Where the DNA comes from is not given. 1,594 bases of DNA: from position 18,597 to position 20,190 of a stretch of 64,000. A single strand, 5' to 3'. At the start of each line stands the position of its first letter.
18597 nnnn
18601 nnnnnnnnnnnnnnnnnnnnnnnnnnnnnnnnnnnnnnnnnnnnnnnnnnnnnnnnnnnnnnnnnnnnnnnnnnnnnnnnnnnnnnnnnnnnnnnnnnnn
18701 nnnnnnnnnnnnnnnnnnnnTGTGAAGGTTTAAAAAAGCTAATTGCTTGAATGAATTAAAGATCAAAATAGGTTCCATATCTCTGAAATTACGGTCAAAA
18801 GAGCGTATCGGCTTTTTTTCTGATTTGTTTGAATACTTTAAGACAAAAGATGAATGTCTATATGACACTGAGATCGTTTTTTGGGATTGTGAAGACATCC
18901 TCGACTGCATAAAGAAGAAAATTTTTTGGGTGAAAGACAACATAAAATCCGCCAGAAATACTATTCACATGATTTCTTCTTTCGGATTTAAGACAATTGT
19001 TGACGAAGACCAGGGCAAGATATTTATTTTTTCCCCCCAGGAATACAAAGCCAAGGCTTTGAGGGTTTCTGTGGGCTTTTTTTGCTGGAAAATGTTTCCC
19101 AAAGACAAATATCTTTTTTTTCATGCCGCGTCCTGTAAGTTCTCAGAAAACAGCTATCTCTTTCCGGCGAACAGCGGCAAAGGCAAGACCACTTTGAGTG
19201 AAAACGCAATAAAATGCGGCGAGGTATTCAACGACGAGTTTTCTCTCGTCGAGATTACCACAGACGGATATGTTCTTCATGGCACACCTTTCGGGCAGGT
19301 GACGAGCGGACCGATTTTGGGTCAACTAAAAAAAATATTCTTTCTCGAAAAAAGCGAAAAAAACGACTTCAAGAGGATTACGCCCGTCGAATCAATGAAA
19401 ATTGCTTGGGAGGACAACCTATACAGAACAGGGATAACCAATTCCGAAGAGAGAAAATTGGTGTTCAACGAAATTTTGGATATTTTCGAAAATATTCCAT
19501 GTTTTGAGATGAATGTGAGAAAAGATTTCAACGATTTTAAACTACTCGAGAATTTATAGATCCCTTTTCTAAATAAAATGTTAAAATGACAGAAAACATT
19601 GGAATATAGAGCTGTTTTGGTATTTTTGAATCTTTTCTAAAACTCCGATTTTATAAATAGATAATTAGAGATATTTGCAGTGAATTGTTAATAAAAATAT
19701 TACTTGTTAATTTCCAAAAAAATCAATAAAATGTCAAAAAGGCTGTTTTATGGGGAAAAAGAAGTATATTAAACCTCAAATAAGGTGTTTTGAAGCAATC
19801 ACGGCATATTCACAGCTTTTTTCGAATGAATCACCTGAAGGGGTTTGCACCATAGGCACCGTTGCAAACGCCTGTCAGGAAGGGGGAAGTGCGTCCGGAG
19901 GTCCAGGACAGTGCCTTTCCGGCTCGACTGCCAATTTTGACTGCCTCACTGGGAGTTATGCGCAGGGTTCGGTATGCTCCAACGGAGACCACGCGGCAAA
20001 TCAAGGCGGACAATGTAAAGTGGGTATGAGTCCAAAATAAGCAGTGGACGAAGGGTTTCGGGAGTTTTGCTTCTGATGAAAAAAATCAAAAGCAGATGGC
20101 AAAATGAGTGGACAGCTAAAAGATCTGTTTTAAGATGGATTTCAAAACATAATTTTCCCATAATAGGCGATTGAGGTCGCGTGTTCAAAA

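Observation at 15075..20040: Unannotated radical-SAM RiPP-like operon: two SPASM maturases, an RRE-fused SipW-like peptidase, an HprK-like kinase and two paralogous Cys-rich precursors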

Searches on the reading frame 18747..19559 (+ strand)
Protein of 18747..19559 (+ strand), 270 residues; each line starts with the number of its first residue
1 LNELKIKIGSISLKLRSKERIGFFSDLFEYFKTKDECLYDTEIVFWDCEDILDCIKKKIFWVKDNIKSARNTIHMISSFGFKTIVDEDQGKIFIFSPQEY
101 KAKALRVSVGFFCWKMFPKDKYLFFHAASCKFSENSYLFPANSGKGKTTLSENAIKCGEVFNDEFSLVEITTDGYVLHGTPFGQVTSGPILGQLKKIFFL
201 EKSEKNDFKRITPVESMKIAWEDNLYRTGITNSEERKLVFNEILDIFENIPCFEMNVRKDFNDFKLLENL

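Call 3: search_protein_families(library=pfam, proteins=[window:18747-19559:+], max_evalue=0.1)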
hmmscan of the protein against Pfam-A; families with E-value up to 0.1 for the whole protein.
window:18747-19559:+ (270 aa): 0 families

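Call 4: search_protein_families(library=ncbifam, proteins=[window:18747-19559:+], max_evalue=0.1)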
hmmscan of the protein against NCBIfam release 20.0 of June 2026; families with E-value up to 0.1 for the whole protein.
window:18747-19559:+ (270 aa): 2 families
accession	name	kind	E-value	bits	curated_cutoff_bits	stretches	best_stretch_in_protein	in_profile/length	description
TIGR04352.1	HprK_rel_A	equivalog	0.00013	21.2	200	1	120-172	94-147/280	HprK-related kinase A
TIGR04249.1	SCM_chp_ScmC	equivalog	0.0023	17.3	125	1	124-211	127-224/292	SynChlorMet cassette protein ScmC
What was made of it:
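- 18747..19559 (+): ScmC-family P-loop protein, distantly HprK/PEPCK-like. The start is uncertain: TTG at 18747, or about 26 codons later as in GenBank. NCBIfam HprK_rel_A E 1.3e-4 and ScmC TIGR04249 E 2.3e-3, both far below their cut-offs (call 4).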

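Call 17: find_homologous_proteins(query=window:18747-19559:+, max_evalue=0.01)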
Query window:18747-19559:+ (270 aa): 3 proteins with E <= 0.01 among 1084 candidates.
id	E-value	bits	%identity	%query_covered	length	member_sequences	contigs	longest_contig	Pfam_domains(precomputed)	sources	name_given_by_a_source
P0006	2.7e-162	556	100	90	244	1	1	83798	PF27840.1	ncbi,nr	ncbi:hypothetical protein JXA84_04030 [candidate division WOR-3 bacterium]|nr:hypothetical protein [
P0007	1.5e-60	223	46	92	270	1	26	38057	PF27840.1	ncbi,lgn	-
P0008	6.1e-5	40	28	63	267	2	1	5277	PF27840.1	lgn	-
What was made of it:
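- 18747..19559 (+): Precomputed Pfam PF27840 ScmC on the identical protein P0006 (call 17).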

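Call 18: find_encoding_contigs(protein=P0008, flank=10000, max_places=4)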
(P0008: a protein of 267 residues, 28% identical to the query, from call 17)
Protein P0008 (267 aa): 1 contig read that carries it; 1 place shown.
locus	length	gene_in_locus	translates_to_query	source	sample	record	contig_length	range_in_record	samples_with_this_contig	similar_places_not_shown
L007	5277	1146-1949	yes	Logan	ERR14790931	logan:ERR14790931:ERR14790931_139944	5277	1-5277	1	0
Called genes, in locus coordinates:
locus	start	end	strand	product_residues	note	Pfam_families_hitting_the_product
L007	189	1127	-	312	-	PF00535:Glycos_transf_2, PF10111:Glyco_tranf_2_2 (weak), PF13641:Glyco_tranf_2_3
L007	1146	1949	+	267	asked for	PF27840:ScmC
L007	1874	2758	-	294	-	PF06508:QueC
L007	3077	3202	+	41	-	-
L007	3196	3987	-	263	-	PF00881:Nitroreductase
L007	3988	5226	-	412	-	PF02624:YcaO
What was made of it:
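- It also occurs in an unrelated YcaO/dehydrogenase locus (L007, call 18).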

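Call 56: predict_structure(alignment_id=A4)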
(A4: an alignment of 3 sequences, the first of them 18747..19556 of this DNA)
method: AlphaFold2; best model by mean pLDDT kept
length: 270 residues; sequences in the alignment: 3
mean_pLDDT: 37.5   pTM: 0.35
mean pLDDT of the five models: 37.5, 34.9, 33.8, 31.4, 30.7
residues with pLDDT >= 90: 0; 70-90: 0; 50-70: 44; < 50: 226
segments of 3 or more residues with pLDDT < 50: 1-45, 67-80, 84-214, 224-229, 249-270
pLDDT, mean of each block of 10 residues (from residue 1): 28 30 37 31 48 56 46 44 46 45 44 40 27 22 25 24 32 30 24 31 39 50 47 56 50 30 31
secondary structure, 60 per line:
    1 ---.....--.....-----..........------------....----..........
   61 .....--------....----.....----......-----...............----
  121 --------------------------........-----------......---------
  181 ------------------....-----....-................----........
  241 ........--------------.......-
elements in order: E4-8 E11-15 H21-30 E43-46 H51-65 E74-77 E82-86 E91-96 H102-116 H147-154 E166-171 E199-202 E208-211 H213-228 H233-248 H263-269
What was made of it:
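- On HPr kinase/phosphorylase-like peptide kinases (TIGR04352 HprK_rel_A): The AF2 model was unusable (call 56).
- The ScmC structure model failed (pLDDT 37.5, call 56).
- Tried and rejected: The AlphaFold model of ScmC failed (pLDDT 37.5, call 56), so no fold search was run on it.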

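Call 59: search_solved_structures(query=A6, max_evalue=10, show_alignments=3)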
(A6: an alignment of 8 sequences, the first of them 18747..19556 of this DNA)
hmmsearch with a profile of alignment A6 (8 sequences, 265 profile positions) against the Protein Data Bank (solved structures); distinct sequences matched with E-value up to 10: 95 (the best 60 are shown).
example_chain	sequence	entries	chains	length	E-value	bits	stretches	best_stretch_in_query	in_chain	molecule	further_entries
5kne_A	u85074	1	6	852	0.00034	23.7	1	127-166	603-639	Heat shock protein 104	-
6c2u_A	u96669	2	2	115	0.00036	23.6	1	132-166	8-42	phosphate-loop protein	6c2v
6n8t_A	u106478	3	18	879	0.00037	23.6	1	127-166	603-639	Heat shock protein 104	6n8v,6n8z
5vjh_A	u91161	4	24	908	0.0004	23.5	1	127-166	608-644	Heat shock protein 104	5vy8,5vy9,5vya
6ahf_A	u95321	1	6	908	0.0004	23.4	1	127-166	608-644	Heat shock protein 104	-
3pxi_A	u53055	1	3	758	0.00046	23.3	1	128-169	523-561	Negative regulator of genetic competence ClpC/MecB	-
3j3s_A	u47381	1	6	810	0.00091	22.3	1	128-169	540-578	Negative regulator of genetic competence ClpC/MecB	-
3j3r_A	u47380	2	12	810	0.00091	22.3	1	128-169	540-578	Negative regulator of genetic competence ClpC/MecB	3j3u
3j3t_A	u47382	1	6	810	0.00092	22.3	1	128-169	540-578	Negative regulator of genetic competence ClpC/MecB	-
7abr_A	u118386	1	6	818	0.00092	22.3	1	128-169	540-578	Negative regulator of genetic competence ClpC/MecB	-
1j3b_A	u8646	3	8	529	0.0022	21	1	90-144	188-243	ATP-dependent phosphoenolpyruvate carboxykinase | Phosphoenolpyruvate carboxykinase [ATP]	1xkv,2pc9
8zrs_A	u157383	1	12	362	0.0094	19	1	128-149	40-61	Caseinolytic peptidase B protein homolog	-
9ip0_A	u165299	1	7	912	0.0095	18.9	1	128-169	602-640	Chaperone protein ClpB1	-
8ycx_A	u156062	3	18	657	0.011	18.8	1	128-168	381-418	ATP-dependent Clp protease ATP-binding subunit ClpC1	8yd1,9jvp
9if4_A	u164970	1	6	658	0.011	18.8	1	128-168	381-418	ATP-dependent Clp protease ATP-binding subunit ClpC1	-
1ko7_A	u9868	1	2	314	0.25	14.3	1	101-167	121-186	Hpr kinase/phosphatase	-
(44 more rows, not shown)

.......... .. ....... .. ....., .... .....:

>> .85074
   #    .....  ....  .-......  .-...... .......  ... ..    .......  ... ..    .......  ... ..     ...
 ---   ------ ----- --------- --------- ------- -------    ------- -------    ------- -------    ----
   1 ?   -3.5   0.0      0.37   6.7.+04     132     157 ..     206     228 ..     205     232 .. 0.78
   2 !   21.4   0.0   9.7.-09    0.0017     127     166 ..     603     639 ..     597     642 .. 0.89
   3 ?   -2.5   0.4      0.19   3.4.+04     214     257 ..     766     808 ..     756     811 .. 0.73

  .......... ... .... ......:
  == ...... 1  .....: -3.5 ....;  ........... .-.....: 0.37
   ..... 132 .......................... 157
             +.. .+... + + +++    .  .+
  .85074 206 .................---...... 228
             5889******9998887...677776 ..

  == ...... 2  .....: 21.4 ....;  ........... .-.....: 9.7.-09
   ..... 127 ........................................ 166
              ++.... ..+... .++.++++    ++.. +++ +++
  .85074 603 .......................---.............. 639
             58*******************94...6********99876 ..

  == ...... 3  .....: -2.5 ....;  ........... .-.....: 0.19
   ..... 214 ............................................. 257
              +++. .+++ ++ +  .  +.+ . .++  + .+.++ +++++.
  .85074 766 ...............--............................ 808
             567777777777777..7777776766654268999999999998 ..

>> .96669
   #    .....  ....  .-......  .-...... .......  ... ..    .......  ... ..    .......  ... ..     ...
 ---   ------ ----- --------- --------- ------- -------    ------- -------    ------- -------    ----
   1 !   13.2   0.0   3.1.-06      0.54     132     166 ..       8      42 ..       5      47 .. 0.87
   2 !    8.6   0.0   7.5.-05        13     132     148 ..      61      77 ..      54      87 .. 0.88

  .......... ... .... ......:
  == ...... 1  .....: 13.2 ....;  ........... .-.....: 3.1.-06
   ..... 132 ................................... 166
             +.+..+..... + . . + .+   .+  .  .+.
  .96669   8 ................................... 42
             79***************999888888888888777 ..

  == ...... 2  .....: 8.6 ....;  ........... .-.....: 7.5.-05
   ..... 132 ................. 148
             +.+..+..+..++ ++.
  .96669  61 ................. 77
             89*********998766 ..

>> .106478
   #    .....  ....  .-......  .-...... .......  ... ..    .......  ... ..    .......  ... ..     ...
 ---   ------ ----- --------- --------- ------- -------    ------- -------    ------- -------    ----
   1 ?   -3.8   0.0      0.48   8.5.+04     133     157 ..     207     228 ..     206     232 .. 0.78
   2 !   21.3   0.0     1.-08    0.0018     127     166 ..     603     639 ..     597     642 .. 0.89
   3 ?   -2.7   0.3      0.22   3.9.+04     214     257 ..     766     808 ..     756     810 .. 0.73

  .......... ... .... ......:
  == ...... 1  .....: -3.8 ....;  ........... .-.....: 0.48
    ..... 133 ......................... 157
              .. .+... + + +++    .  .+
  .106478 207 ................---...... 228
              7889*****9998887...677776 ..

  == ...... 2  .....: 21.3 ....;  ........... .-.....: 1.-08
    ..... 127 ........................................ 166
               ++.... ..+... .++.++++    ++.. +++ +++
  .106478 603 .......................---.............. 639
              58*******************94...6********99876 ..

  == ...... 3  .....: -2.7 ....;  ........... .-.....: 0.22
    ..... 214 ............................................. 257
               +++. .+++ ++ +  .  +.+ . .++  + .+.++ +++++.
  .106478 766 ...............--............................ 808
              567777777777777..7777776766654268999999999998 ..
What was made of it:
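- On HPr kinase/phosphorylase-like peptide kinases (TIGR04352 HprK_rel_A): In PDB sequences, PEPCK 1j3b matches at E 2e-3 and HprK 1ko7 at E 0.25 (call 59).
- The HprK link is weak (E 1e-4 in NCBIfam; 1ko7 at E 0.25 in PDB sequences; calls 4, 59). Similarity to HprK is confined to the P-loop core (calls 4, 59).
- Tried and rejected: The PDB sequence search with the ScmC profile gave mostly generic P-loop hits (call 59).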

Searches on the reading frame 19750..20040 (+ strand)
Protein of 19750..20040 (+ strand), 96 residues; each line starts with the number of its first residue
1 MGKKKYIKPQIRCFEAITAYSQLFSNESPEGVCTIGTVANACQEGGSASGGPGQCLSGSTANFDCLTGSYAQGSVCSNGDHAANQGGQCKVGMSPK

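Call 3: search_protein_families(library=pfam, proteins=[window:19750-20040:+], max_evalue=0.1)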
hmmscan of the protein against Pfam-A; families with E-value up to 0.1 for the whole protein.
window:19750-20040:+ (96 aa): 0 families

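Call 4: search_protein_families(library=ncbifam, proteins=[window:19750-20040:+], max_evalue=0.1)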
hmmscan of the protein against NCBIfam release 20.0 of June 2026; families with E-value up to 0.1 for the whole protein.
window:19750-20040:+ (96 aa): 0 families

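Call 64: list_cluster_members(proteins=[window:19750-20037:+, window:18424-18717:+, window:16477-17532:+, window:15075-16484:+, L094:6730-6870:-])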
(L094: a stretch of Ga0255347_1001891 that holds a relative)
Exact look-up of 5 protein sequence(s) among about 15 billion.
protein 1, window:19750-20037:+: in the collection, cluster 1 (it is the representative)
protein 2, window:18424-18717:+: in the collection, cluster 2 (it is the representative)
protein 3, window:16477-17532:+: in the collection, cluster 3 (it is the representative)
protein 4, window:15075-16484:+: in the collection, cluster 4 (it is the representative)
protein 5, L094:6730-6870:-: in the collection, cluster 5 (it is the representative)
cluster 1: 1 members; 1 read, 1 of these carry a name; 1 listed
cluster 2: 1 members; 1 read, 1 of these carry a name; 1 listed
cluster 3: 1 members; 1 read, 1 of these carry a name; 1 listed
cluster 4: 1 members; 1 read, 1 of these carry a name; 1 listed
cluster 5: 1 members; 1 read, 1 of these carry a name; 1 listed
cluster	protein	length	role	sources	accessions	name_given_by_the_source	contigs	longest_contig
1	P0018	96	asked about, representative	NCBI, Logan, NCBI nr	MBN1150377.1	hypothetical protein JXA84_04035 [candidate division WOR-3 bacterium] | hypothetical protein [candidate division WOR-3 bacterium]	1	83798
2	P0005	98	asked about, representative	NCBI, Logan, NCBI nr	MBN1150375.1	hypothetical protein JXA84_04025 [candidate division WOR-3 bacterium] | hypothetical protein [candidate division WOR-3 bacterium]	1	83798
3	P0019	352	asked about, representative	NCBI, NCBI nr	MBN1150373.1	radical SAM protein [candidate division WOR-3 bacterium]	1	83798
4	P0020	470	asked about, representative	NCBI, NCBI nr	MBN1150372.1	PqqD family peptide modification chaperone [candidate division WOR-3 bacterium]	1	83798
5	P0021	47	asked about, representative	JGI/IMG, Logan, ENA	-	hypothetical protein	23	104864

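Call 65: find_encoding_contigs(protein=P0021, flank=10000, max_places=6)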
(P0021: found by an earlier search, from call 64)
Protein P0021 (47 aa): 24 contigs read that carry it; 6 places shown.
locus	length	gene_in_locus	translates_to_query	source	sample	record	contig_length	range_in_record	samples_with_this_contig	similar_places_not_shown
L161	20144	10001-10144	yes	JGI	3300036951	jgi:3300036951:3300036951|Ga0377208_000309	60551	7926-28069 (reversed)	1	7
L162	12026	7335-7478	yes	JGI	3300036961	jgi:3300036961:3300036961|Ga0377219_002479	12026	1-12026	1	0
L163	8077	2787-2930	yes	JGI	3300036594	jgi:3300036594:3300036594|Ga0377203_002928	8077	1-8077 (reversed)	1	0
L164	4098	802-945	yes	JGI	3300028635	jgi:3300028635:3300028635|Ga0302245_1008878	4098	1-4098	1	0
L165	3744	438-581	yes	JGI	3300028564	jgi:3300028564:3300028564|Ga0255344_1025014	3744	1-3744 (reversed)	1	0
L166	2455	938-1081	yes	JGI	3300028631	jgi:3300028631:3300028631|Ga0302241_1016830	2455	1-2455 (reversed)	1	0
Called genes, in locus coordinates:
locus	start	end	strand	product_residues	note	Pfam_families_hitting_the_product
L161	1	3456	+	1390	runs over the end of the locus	-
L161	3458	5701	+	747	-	PF25264:DUF7864, PF25263:DUF7863, PF25262:DUF7862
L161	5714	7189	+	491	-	PF20442:BrxL_N, PF13337:BrxL_ATPase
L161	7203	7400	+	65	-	-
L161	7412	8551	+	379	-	PF00266:Aminotran_5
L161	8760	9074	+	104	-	PF00872:Transposase_mut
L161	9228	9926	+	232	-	PF00872:Transposase_mut, PF10551:MULE (weak)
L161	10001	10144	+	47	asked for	-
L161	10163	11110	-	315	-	PF04055:Radical_SAM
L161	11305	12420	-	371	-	PF04055:Radical_SAM, PF13353:Fer4_12 (weak), PF13186:SPASM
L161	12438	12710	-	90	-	PF05402:PqqD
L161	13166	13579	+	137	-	-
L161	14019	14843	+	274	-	-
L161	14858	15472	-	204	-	PF00081:Sod_Fe_N, PF02777:Sod_Fe_C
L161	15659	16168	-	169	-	PF14367:DUF4411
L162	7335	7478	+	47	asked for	-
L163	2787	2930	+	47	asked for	-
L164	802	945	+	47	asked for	-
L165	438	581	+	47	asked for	-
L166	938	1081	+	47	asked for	-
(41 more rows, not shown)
